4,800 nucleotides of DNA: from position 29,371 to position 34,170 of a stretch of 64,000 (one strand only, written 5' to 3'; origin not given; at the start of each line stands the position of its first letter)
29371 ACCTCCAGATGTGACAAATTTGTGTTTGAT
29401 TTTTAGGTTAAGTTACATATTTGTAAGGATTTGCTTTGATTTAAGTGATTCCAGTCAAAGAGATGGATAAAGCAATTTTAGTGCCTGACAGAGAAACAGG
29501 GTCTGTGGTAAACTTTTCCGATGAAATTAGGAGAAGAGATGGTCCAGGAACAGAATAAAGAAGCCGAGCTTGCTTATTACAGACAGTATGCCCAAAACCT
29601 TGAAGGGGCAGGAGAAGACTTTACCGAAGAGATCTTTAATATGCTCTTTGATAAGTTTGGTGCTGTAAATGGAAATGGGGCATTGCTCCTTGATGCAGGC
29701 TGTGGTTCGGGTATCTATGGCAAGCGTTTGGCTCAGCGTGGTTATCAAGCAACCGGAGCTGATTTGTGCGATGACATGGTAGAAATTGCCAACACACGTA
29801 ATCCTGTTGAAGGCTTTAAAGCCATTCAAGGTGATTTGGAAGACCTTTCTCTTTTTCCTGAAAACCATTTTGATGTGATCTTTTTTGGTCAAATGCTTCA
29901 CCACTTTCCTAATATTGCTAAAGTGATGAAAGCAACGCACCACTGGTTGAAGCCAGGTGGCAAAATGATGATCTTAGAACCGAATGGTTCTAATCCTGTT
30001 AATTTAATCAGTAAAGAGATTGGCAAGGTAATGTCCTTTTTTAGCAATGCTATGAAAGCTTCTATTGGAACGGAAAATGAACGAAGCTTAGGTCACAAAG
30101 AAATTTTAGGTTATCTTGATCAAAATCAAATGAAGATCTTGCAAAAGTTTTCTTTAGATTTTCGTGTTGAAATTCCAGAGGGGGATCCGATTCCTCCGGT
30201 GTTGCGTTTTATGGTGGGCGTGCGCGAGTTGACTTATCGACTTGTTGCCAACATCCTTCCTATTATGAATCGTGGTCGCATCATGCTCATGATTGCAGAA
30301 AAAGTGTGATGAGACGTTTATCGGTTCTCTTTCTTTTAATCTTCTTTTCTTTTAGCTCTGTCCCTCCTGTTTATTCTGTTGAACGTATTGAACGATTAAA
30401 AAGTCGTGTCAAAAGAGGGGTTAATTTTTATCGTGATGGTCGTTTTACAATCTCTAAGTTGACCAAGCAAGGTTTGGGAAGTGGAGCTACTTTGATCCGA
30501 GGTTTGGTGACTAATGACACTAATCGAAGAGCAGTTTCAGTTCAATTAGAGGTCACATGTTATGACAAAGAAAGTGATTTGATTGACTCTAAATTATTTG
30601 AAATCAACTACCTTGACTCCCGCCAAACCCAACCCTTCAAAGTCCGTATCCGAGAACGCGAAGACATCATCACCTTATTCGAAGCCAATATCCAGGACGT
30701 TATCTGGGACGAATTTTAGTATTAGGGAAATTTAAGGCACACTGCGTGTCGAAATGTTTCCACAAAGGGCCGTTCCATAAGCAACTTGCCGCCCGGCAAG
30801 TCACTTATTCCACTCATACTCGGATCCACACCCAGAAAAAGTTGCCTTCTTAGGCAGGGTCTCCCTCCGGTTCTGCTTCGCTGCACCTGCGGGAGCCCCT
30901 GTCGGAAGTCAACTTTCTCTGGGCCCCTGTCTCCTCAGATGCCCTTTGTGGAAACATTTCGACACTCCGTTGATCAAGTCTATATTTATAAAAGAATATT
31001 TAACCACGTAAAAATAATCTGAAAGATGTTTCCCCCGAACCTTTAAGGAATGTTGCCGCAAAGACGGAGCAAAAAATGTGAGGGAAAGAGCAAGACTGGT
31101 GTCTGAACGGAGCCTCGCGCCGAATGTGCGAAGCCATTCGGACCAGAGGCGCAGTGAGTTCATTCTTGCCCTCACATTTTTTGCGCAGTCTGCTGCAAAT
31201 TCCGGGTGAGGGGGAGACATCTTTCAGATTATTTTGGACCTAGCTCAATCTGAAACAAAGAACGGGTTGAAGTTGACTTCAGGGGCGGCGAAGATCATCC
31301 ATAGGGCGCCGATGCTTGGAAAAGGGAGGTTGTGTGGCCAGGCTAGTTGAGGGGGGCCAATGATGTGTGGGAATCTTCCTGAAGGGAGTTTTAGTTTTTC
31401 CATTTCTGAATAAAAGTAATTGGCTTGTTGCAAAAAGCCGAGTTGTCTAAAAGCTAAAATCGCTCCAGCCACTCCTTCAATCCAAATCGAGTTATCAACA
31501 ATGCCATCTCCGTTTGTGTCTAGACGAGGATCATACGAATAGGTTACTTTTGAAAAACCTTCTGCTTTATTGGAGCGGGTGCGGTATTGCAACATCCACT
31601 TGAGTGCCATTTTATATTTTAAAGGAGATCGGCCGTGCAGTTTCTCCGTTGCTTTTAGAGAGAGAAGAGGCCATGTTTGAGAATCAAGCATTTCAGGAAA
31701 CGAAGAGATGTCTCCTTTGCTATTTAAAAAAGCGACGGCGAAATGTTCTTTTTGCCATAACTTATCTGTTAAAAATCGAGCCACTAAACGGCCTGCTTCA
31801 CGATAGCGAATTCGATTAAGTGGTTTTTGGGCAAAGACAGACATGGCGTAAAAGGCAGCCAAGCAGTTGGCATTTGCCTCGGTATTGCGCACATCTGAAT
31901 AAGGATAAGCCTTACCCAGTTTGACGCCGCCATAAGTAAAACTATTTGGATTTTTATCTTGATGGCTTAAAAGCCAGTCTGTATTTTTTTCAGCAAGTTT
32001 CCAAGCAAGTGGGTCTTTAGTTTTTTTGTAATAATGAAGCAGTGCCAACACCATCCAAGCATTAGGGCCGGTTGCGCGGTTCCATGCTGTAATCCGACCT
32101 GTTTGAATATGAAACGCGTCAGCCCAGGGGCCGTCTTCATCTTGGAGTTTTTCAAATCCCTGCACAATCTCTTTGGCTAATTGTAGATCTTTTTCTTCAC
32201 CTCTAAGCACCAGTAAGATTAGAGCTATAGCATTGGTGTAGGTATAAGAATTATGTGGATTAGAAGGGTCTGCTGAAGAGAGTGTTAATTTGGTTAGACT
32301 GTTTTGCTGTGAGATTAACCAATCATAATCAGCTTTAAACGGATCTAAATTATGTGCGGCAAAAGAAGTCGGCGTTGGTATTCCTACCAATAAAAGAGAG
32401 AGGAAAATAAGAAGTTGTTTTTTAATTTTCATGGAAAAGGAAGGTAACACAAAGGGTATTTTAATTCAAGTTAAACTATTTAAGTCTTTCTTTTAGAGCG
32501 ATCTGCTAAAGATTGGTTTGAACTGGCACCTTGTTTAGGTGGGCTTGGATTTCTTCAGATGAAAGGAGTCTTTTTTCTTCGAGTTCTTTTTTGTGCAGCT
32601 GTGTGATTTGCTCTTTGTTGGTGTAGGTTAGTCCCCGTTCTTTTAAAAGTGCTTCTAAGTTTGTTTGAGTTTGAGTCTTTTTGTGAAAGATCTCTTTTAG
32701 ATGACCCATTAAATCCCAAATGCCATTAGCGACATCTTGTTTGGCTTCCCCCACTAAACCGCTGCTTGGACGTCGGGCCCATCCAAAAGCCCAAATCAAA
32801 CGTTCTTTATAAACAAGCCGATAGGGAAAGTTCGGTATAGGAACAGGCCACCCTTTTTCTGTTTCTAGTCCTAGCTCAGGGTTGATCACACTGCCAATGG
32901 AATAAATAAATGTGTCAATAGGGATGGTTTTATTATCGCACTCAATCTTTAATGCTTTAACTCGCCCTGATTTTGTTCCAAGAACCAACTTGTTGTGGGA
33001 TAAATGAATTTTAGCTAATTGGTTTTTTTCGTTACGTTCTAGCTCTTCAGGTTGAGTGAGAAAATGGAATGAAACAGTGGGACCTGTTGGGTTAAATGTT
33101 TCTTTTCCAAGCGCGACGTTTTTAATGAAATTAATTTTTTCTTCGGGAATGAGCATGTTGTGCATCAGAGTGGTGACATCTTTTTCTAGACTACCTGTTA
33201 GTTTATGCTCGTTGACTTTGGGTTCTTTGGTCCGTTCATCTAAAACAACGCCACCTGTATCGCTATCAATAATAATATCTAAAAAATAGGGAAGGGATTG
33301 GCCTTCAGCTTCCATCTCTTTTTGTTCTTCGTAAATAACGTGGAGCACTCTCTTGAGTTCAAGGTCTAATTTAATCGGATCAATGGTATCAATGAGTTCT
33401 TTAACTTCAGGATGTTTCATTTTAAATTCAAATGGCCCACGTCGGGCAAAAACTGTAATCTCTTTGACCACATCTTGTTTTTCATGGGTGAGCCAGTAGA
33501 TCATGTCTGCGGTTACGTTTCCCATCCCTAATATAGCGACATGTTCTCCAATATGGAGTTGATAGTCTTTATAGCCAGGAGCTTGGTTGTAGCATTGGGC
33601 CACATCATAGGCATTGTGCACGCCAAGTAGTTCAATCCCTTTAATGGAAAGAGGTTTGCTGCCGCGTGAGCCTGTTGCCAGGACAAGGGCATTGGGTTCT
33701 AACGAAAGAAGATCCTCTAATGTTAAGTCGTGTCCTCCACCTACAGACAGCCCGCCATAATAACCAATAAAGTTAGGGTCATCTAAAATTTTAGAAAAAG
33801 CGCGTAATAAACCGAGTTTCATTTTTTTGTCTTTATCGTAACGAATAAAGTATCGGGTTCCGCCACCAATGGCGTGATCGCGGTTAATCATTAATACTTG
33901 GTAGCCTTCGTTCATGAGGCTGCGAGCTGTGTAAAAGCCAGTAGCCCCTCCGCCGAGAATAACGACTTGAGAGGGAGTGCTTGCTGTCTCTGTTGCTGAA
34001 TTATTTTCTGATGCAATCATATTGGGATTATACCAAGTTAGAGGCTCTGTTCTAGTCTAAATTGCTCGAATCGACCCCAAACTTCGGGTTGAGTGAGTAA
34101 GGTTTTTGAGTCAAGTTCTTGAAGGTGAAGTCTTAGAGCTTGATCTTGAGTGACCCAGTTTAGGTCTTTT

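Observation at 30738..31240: Mosaic MITE-like repeat family present in two copies 27.7 kb apart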

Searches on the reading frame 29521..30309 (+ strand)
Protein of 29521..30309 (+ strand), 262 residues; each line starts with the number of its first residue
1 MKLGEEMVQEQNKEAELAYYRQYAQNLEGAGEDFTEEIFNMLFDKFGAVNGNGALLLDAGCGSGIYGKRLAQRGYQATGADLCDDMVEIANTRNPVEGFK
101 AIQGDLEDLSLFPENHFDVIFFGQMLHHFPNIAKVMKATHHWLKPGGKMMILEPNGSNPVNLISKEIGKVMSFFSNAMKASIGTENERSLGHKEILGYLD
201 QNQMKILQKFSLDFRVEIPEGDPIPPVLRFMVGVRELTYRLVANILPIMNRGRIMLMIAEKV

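Call 32: search_protein_families(library=pfam, proteins=[window:29521-30309:+], max_evalue=0.001)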
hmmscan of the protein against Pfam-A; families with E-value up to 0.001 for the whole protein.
window:29521-30309:+ (262 aa): 8 families
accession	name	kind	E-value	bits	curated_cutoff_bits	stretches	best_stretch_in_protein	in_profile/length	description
PF08241.18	Methyltransf_11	-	4.1e-23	82.3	21.2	1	57-151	1-95/95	Methyltransferase domain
PF13649.12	Methyltransf_25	-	1.3e-19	71.2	27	1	57-147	2-97/97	Methyltransferase domain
PF13489.12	Methyltransf_23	-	5e-18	65.8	27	1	44-157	14-122/164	Methyltransferase domain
PF13847.12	Methyltransf_31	-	4.1e-16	59.4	27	1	56-159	7-117/145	Methyltransferase domain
PF08242.18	Methyltransf_12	-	8.5e-15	55.7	30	1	57-148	1-97/98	Methyltransferase domain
PF01209.24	Ubie_methyltran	-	2.8e-08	33.8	20.1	1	52-154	47-154/233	ubiE/COQ5 methyltransferase family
PF07021.18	MetW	-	1.2e-05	25.4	21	1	52-138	13-97/193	Methionine biosynthesis protein MetW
PF02353.26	CMAS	-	0.00044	20.1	27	1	16-151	32-164/273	Mycolic acid cyclopropane synthetase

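Call 60: find_encoding_contigs(protein=window:29521-30309:+, flank=10000, max_places=4)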
Protein window:29521-30309:+ (262 aa): no gene with exactly this product is on record in the collection.

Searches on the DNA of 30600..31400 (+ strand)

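Call 8: search_rna_families(source=window, start=30600, end=31400, threshold=evalue, max_evalue=10)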
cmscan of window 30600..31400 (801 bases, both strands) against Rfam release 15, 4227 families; matches with E-value up to 10: 5.
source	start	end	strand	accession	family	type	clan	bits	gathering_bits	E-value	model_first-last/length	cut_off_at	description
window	31077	31176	-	RF00752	mir-14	Gene; miRNA;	-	17.4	53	1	1-63/63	no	mir-14 microRNA precursor family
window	30654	30680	-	RF00355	snoR28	Gene; snRNA; snoRNA; CD-box;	-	17.1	45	4.1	1-78/78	no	Small nucleolar RNA snoR28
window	30924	30982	-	RF02147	MEG8_3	Gene; lncRNA;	-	15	40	0.41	1-66/66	no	Maternally expressed 8 exon 3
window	31308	31338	+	RF01308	sR58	Gene; snRNA; snoRNA; CD-box;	-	12.5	55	9.6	1-55/55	no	Small nucleolar RNA sR58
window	31078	31221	+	RF02247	Six3os1_2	Gene; lncRNA;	-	12.1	80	9.6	1-217/217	no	Six3os1 conserved region 2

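Call 53: search_dna_similar(query=window:30725-31250:+, collection=plasmids, mode=distant, max_evalue=0.001)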
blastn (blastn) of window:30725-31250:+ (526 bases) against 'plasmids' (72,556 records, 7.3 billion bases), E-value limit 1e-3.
Records with a match: 1; places in all: 1; records where one place covers at least 80% of the query: 0.
Best place of each record, by identity: 80-90% 1.
By first word of the organism name: Sphingobium 1.
By predicted mobility (MOB-suite, as given by PLSDB): conjugative 1.
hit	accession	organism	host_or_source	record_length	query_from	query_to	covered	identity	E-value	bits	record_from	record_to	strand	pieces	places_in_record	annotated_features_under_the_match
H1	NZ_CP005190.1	Sphingobium sp. MI1205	-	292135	131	168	7%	89.5%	1e-3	52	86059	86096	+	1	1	IS3 family transposase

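Call 54: search_dna_similar(query=window:30725-31250:+, collection=phages, mode=distant, max_evalue=0.001)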
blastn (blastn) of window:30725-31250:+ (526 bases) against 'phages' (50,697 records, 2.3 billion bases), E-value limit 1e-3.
No match.

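Call 95: search_dna_similar(query=window:30725-31250:+, collection=ecoli_genomes, mode=distant, max_evalue=0.01, max_rows=5)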
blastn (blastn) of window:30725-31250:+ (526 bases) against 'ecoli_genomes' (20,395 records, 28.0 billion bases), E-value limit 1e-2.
No match.
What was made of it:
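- On ERIC / BIME / other E. coli intergenic repeats: Sensitive blastn of 30725-31250 against 5,426 complete E. coli genomes gave no match (call 95).
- Closest known: ERIC/IRU and BIME mosaic elements of enterobacteria. Different: No sequence similarity to anything in 5,426 E. coli genomes (call 95).
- Tried and rejected: Plasmids gave one 38-nt chance hit, and phages and E. coli gave none (calls 53, 54, 95).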

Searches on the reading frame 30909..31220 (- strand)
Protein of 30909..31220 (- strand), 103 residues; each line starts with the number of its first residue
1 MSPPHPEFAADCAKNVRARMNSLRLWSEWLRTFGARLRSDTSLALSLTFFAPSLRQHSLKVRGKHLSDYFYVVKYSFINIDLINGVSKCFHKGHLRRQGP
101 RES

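Call 18: find_homologous_proteins(query=window:30909-31220:-, max_evalue=10)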
Query window:30909-31220:- (103 aa): 1 proteins with E <= 10 among 2 candidates.
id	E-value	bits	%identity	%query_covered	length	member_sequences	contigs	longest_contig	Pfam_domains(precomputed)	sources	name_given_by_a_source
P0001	1.1e-9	56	85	33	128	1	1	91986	-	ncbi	-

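Call 21: find_encoding_contigs(protein=P0001, flank=10000, max_places=6)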
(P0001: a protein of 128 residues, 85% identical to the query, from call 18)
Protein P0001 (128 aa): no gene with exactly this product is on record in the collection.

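Call 45: search_protein_representatives(protein=P0001)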
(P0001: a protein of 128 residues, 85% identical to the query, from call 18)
Query: 128 residues. Proteins with E-value up to 0.001 (for the whole library): 2; up to 1e-10: 2; up to 1e-30: 1. The best 2 are listed.
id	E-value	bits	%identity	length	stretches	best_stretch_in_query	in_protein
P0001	9.5e-81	284.6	100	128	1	1-128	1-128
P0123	3.5e-12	63.0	38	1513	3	57-80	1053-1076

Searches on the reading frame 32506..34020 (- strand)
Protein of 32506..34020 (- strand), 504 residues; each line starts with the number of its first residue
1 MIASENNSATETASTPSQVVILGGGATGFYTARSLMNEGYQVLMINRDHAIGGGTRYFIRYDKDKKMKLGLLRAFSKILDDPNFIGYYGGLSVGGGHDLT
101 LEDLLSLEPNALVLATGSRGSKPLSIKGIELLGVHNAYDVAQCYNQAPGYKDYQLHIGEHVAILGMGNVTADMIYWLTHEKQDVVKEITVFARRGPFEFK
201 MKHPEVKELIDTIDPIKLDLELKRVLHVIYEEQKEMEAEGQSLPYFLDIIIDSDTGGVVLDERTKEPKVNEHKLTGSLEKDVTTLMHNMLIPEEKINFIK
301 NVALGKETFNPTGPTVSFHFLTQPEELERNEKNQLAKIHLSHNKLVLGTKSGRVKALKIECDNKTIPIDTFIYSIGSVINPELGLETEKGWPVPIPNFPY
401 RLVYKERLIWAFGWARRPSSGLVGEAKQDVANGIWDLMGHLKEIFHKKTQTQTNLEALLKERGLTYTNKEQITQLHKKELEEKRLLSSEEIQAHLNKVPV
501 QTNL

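Call 32: search_protein_families(library=pfam, proteins=[window:32506-34020:-], max_evalue=0.001)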
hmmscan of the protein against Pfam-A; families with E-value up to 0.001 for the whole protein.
window:32506-34020:- (504 aa): 6 families
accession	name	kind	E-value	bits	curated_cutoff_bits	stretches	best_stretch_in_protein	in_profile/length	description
PF07992.20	Pyr_redox_2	-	2.4e-11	44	26.1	1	18-197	2-177/291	Pyridine nucleotide-disulphide oxidoreductase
PF01266.30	DAO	-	0.00019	21.5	27.9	1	19-55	2-38/353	FAD dependent oxidoreductase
PF03486.20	HI0933_like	-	0.00032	20.7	50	0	18-52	2-36/244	HI0933-like protein Rossmann domain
PF13450.12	NAD_binding_8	-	0.00035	21.2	21.9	1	21-58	1-38/68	NAD(P)-binding Rossmann-like domain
PF01946.23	Thi4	-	0.00058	19.6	26.2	0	17-55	18-57/235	Thi4 family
PF12831.13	FAD_oxidored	-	0.0008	19.2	27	0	18-54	1-37/416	FAD dependent oxidoreductase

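Call 61: find_encoding_contigs(protein=window:32506-34020:-, flank=10000, max_places=4)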
Protein window:32506-34020:- (504 aa): no gene with exactly this product is on record in the collection.
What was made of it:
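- Tried and rejected: P0001 and the window proteins next to copy 1 are not on record (calls 21, 60, 61).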
